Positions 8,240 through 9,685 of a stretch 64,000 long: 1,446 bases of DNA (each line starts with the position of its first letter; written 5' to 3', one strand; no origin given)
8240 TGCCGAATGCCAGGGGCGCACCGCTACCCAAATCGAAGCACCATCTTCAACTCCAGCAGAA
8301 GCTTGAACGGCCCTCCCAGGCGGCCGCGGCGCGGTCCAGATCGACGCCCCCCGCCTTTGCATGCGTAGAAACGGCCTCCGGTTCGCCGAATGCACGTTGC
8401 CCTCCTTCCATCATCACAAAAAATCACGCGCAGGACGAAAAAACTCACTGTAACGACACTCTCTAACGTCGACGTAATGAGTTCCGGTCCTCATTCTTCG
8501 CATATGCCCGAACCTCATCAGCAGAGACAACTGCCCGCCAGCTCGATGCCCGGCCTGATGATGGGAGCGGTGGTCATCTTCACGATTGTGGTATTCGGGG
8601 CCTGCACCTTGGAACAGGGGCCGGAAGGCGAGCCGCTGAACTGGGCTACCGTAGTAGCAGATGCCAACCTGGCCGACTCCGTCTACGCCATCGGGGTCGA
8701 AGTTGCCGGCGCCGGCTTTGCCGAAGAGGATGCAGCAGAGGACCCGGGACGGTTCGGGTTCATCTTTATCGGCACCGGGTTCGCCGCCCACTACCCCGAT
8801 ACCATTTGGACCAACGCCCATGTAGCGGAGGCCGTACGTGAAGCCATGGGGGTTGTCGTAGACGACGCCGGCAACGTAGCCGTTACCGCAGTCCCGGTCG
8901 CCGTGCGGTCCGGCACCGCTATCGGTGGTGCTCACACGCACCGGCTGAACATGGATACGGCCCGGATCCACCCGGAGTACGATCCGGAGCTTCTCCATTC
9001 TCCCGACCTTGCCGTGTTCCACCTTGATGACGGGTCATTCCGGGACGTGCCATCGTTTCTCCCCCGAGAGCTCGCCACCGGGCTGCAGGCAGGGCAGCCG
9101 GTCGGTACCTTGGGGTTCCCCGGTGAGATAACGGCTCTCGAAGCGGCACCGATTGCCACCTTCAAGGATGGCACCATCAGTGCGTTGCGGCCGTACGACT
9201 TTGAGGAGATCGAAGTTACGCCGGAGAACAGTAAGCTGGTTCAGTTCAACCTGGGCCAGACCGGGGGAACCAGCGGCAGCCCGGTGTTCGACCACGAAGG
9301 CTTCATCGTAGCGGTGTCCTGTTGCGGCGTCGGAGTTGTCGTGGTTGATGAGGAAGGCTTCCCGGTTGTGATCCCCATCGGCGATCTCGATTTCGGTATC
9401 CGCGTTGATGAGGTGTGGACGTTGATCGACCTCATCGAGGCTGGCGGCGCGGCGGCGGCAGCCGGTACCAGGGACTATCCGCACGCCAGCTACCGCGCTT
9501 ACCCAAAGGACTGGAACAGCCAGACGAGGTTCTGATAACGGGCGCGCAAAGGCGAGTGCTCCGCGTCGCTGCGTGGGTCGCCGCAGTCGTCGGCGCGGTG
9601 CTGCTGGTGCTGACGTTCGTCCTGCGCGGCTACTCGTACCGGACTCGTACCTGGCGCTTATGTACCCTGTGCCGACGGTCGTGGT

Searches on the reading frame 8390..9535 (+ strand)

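Call 43: search_protein_families(library=pfam, max_evalue=0.0001, proteins=[window:8390-9535:+])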
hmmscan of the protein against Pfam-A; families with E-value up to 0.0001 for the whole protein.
window:8390-9535:+ (381 aa): 1 family
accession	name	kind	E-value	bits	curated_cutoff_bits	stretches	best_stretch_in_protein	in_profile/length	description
PF13365.12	Trypsin_2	-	1.7e-11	45.5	27.6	1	128-309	1-144/144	Trypsin-like peptidase domain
